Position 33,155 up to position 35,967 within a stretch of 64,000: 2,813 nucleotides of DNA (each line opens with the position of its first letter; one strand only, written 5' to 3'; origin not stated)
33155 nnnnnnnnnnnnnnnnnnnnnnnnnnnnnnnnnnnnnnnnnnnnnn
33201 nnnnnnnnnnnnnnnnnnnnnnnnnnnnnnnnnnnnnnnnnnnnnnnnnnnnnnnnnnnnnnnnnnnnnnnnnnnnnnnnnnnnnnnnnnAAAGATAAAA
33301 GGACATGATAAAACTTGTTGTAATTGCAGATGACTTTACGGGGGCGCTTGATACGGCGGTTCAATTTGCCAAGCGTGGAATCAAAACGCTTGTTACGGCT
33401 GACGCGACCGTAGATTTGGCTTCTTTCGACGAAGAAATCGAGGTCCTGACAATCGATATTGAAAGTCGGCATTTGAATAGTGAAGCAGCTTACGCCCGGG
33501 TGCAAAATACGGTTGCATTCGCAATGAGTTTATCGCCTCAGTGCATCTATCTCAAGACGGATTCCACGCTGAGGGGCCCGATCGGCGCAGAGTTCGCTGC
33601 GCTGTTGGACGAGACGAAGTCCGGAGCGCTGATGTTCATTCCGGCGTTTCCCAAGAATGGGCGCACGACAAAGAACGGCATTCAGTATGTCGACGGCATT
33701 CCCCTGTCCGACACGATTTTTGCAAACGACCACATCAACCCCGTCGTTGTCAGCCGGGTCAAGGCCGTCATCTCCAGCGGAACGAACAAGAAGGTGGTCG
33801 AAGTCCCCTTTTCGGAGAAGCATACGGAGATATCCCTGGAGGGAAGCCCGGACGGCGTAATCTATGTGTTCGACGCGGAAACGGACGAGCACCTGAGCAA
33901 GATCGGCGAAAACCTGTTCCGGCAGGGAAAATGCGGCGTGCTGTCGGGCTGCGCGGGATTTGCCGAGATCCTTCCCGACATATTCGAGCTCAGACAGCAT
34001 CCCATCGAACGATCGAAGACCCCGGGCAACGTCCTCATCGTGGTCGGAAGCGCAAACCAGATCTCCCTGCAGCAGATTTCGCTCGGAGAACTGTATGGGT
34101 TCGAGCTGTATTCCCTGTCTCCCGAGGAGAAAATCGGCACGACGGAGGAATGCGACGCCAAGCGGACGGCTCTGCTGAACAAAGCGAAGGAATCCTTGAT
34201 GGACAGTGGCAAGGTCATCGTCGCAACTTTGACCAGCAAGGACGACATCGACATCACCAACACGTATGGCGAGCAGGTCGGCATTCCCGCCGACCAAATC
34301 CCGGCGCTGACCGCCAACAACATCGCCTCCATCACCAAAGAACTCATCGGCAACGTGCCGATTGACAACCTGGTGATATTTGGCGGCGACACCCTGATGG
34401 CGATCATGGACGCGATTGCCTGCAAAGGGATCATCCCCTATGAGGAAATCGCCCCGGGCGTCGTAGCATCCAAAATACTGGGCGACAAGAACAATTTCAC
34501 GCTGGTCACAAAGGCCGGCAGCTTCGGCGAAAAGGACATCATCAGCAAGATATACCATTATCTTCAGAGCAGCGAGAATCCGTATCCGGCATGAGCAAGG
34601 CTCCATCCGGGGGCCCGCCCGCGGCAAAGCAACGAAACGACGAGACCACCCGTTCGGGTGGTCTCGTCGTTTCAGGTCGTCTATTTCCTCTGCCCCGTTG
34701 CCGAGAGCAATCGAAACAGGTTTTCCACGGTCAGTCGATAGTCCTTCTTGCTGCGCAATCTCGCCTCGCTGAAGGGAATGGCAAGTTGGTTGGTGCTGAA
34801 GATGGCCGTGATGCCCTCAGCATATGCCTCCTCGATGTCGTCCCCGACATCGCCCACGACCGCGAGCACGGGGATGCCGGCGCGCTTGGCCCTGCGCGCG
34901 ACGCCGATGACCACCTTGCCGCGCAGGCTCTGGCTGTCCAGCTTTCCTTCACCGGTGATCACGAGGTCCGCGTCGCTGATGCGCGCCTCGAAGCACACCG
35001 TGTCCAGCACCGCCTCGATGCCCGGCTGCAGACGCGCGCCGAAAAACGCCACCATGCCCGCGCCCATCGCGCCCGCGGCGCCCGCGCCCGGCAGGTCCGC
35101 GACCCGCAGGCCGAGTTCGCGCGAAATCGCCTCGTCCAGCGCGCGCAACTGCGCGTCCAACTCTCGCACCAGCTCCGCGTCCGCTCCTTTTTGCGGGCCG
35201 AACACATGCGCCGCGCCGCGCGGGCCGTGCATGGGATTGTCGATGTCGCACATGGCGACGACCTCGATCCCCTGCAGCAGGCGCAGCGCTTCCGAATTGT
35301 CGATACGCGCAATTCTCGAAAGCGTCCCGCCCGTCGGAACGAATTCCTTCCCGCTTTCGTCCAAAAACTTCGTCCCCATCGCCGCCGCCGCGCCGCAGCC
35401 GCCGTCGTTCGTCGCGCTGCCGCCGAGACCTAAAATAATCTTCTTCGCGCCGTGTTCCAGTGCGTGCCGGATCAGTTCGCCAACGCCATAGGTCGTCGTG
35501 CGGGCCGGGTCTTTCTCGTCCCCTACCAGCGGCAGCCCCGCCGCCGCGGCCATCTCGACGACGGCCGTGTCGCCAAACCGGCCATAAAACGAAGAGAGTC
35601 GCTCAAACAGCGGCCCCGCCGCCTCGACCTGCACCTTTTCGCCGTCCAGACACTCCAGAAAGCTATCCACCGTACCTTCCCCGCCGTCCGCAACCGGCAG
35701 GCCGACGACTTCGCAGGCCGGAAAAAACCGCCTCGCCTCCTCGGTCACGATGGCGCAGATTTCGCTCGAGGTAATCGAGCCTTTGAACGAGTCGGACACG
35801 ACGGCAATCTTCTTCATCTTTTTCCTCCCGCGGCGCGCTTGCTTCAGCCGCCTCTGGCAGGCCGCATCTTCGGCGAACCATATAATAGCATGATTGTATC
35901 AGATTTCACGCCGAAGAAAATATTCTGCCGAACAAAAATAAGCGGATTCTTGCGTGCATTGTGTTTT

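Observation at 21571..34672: Orphan glycyl-radical-enzyme operon joined to a TRAP importer and a C4 acid-sugar kinase/PdxA-type dehydrogenase module (main candidate for a new pathway)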

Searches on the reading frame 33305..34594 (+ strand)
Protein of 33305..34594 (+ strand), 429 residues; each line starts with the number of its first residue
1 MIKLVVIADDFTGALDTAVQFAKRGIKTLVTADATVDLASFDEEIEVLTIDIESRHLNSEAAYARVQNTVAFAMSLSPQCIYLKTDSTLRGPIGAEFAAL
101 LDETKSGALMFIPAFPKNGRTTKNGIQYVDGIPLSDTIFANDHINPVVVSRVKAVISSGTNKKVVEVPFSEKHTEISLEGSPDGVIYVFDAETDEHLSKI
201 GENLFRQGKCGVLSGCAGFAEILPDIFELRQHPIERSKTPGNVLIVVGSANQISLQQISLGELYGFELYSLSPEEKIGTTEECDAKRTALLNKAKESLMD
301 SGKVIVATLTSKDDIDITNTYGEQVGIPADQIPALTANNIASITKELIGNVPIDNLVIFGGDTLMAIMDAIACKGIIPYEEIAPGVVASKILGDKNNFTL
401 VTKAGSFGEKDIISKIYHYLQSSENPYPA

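Call 3: search_protein_families(library=pfam, proteins=[window:33305-34594:+])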
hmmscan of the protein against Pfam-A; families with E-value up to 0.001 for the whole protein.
window:33305-34594:+ (429 aa): 2 families
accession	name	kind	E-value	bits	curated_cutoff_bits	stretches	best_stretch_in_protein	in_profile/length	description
PF07005.16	SBD_N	-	1.2e-48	166.4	25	1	4-221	1-228/230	Sugar-binding N-terminal domain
PF17042.10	NBD_C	-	5.9e-20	72.9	28.3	1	244-412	1-167/168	Nucleotide-binding C-terminal domain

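Call 4: search_protein_families(library=ncbifam, proteins=[window:33305-34594:+])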
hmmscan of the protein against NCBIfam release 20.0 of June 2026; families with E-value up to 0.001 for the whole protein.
window:33305-34594:+ (429 aa): 3 families
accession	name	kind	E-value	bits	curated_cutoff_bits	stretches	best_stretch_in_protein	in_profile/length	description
NF047819.1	ThrnKinDtnkGamma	equivalog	3.4e-63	214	450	1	3-421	2-417/422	D-threonate kinase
NF043035.1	OxoTetrKin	equivalog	1.2e-35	123.2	350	1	4-415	2-415/418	3-oxo-tetronate kinase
NF042436.1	OxoIsoapKin_OiaK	equivalog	1.5e-09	37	700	1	235-416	264-449/451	3-oxo-isoapionate kinase OiaK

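Call 19: search_solved_structures(query=window:33305-34594:+, max_evalue=0.00001)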
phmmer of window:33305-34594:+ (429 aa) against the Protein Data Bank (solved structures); distinct sequences matched with E-value up to 0.00001: 5.
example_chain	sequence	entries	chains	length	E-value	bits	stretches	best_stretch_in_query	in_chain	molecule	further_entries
4xfr_A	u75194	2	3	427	2.8e-27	99.2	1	6-415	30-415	Uncharacterized protein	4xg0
4xfm_A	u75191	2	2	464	2.2e-21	79.8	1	4-421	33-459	Uncharacterized protein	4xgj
1yzy_A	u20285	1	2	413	1.1e-16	64.3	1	4-159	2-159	Hypothetical protein HI1011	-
5dmh_A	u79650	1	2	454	1.3e-14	57.5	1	6-415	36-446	Uncharacterized protein conserved in bacteria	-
3dqq_A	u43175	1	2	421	9.7e-12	48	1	1-412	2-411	Putative tRNA synthase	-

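Call 24: find_homologous_proteins(query=window:33305-34594:+, max_evalue=1e-30)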
Query window:33305-34594:+ (429 aa): 2116 proteins with E <= 1e-30 among 8000 candidates; the best 120 are listed.
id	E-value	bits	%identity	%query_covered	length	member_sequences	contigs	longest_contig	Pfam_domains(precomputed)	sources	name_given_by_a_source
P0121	2.2e-277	938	100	100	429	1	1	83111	PF17042.11,PF07005.17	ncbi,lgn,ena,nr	ncbi:MAG: four-carbon acid sugar kinase family protein [Clostridiales bacterium]|nr:four-carbon acid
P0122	1.0e-117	412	46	99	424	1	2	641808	PF17042.11,PF07005.17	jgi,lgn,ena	-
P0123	1.0e-109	386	43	98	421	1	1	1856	PF17042.11,PF07005.17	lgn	-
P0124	3.4e-106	374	45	98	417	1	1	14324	PF17042.11,PF07005.17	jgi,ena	-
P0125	1.5e-103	365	43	99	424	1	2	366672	PF17042.11,PF07005.17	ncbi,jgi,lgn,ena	-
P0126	2.1e-101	358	42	99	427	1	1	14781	PF17042.11,PF07005.17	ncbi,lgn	-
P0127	2.6e-100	355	43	98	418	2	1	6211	PF17042.11,PF07005.17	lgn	-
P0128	2.9e-100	354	43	98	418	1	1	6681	PF17042.11,PF07005.17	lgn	-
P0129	2.5e-99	351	43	98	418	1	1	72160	PF17042.11,PF07005.17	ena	-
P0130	5.9e-98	347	45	95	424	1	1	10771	PF17042.11,PF07005.17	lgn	-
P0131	1.1e-96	343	40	98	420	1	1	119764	PF17042.11,PF07005.17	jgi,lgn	jgi:uncharacterized protein YgbK (DUF1537 family)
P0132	1.4e-96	342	43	98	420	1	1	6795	PF17042.11,PF07005.17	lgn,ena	-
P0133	2.3e-95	338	44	94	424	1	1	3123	PF17042.11,PF07005.17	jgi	jgi:uncharacterized protein YgbK (DUF1537 family)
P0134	2.1e-94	335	40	98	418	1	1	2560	PF17042.11,PF07005.17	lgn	-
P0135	4.0e-94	334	42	98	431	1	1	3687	PF17042.11,PF07005.17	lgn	-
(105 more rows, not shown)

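Call 25: find_encoding_contigs(protein=P0122, flank=10000, max_places=1)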
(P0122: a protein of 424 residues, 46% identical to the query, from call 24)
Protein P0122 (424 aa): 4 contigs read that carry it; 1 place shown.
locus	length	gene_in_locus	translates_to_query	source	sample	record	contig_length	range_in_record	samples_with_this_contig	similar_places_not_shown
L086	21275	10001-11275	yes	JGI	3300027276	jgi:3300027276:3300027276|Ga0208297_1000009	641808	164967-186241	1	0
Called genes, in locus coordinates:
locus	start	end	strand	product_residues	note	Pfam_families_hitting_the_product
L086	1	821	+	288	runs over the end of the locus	PF02195:ParB_N, PF17762:HTH_ParB, PF23552:ParB_C (weak)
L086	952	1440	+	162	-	-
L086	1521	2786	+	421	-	PF02403:Seryl_tRNA_N, PF00587:tRNA-synt_2b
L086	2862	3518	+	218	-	PF01966:HD (weak)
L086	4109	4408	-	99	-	-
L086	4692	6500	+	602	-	PF06506:PrpR_N, PF00158:Sigma54_activat, PF14532:Sigma54_activ_2 (weak), PF25601:AAA_lid_14, PF02954:HTH_8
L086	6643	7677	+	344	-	PF04166:PdxA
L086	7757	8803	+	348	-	PF08240:ADH_N, PF16912:Glu_dehyd_C, PF00107:ADH_zinc_N, PF13602:ADH_zinc_N_2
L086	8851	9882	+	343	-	PF08240:ADH_N, PF16912:Glu_dehyd_C, PF00107:ADH_zinc_N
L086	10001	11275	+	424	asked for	PF07005:SBD_N, PF17042:NBD_C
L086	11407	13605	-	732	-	PF12733:Cadherin-like, PF07833:Cu_amine_oxidN1 (faint), PF12733:Cadherin-like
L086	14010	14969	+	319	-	PF17032:Zn_ribbon_15 (faint), PF12773:DZR, PF13240:Zn_Ribbon_1 (weak), PF13248:Zn_ribbon_3, PF18912:DZR_2 (weak), PF24463:DUF7577 (faint), PF13240:Zn_Ribbon_1 (weak)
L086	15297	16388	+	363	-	PF00395:SLH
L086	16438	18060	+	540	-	PF00395:SLH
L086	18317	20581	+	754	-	PF00708:Acylphosphatase, PF07503:zf-HYPF, PF01300:Sua5_yciO_yrdC, PF17788:HypF_C, PF22521:HypF_C_2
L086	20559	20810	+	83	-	PF01455:HupF_HypC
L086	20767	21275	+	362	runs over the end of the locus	PF01924:HypD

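Call 26: find_encoding_contigs(protein=P0125, flank=10000, max_places=1)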
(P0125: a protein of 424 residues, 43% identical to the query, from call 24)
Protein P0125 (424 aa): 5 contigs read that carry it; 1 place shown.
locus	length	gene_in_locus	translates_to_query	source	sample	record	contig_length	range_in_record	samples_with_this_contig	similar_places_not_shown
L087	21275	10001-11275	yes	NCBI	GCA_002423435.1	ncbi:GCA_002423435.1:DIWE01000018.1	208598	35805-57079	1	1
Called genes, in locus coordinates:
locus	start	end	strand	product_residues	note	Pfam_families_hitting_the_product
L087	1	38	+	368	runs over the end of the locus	PF03480:DctP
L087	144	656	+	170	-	PF04290:DctQ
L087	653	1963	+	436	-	PF03553:Na_H_antiporter (faint), PF06808:DctM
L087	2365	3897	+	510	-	PF01144:CoA_trans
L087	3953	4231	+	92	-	PF08666:SAF (weak)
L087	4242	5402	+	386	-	PF04295:GD_AH_second, PF20629:GD_AH_C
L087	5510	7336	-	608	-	PF06506:PrpR_N, PF00158:Sigma54_activat, PF14532:Sigma54_activ_2, PF25601:AAA_lid_14, PF02954:HTH_8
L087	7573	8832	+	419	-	-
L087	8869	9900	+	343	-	PF04166:PdxA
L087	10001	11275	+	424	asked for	PF07005:SBD_N, PF17042:NBD_C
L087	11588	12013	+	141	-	PF00392:GntR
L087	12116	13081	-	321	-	PF00126:HTH_1, PF03466:LysR_substrate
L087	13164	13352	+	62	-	-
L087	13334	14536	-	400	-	PF02746:MR_MLE_N, PF13378:MR_MLE_C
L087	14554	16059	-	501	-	PF01970:TctA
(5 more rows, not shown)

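Call 27: find_encoding_contigs(protein=P0124, flank=10000, max_places=1)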
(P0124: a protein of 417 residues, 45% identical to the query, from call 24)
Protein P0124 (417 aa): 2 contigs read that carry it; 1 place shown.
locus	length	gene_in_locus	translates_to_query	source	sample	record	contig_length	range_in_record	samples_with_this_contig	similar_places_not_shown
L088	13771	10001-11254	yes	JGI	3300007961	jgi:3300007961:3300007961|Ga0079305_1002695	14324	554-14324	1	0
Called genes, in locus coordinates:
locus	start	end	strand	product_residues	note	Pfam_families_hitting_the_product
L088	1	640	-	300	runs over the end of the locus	PF02729:OTCace_N, PF00185:OTCace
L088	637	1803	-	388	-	PF00202:Aminotran_3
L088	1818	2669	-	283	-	PF00696:AA_kinase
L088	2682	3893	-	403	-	PF01960:ArgJ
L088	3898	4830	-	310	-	PF01118:Semialdhyde_dh, PF22698:Semialdhyde_dhC_1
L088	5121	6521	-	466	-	PF00890:FAD_binding_2 (faint), PF01266:DAO (faint), PF07992:Pyr_redox_2 (faint), PF12831:FAD_oxidored (faint), PF21688:FAD-depend_C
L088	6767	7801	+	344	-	PF04166:PdxA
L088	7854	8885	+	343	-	PF08240:ADH_N, PF16912:Glu_dehyd_C, PF00107:ADH_zinc_N, PF13602:ADH_zinc_N_2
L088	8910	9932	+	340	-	PF08240:ADH_N, PF16912:Glu_dehyd_C, PF00107:ADH_zinc_N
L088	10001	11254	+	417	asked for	PF07005:SBD_N, PF17042:NBD_C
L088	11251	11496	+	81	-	PF01713:Smr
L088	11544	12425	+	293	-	PF00037:Fer4 (faint), PF03460:NIR_SIR_ferr, PF12797:Fer4_2 (faint), PF12837:Fer4_6 (faint), PF01077:NIR_SIR, PF12838:Fer4_7, PF13187:Fer4_9 (weak), PF13237:Fer4_10 (weak), +1 more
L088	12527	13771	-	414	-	?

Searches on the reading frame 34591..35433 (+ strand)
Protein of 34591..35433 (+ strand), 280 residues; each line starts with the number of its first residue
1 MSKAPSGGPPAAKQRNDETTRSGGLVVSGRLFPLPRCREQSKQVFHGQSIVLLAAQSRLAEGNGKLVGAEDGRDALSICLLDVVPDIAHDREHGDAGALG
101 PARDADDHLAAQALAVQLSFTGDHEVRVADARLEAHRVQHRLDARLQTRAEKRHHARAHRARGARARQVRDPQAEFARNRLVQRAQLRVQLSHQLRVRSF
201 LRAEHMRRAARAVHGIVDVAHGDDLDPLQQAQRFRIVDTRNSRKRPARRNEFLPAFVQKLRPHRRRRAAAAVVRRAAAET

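Call 16: search_protein_families(library=pfam, proteins=[window:34591-35433:+], max_evalue=0.01)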
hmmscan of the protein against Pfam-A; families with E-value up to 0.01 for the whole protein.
window:34591-35433:+ (280 aa): 0 families

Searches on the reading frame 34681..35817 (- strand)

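Call 16: search_protein_families(library=pfam, proteins=[window:34681-35817:-], max_evalue=0.01)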
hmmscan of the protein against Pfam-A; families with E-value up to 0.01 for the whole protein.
window:34681-35817:- (378 aa): 1 family
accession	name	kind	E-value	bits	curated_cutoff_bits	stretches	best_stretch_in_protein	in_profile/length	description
PF02595.20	Gly_kinase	-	7.9e-137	456.6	23.3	1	5-371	2-371/372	Glycerate kinase family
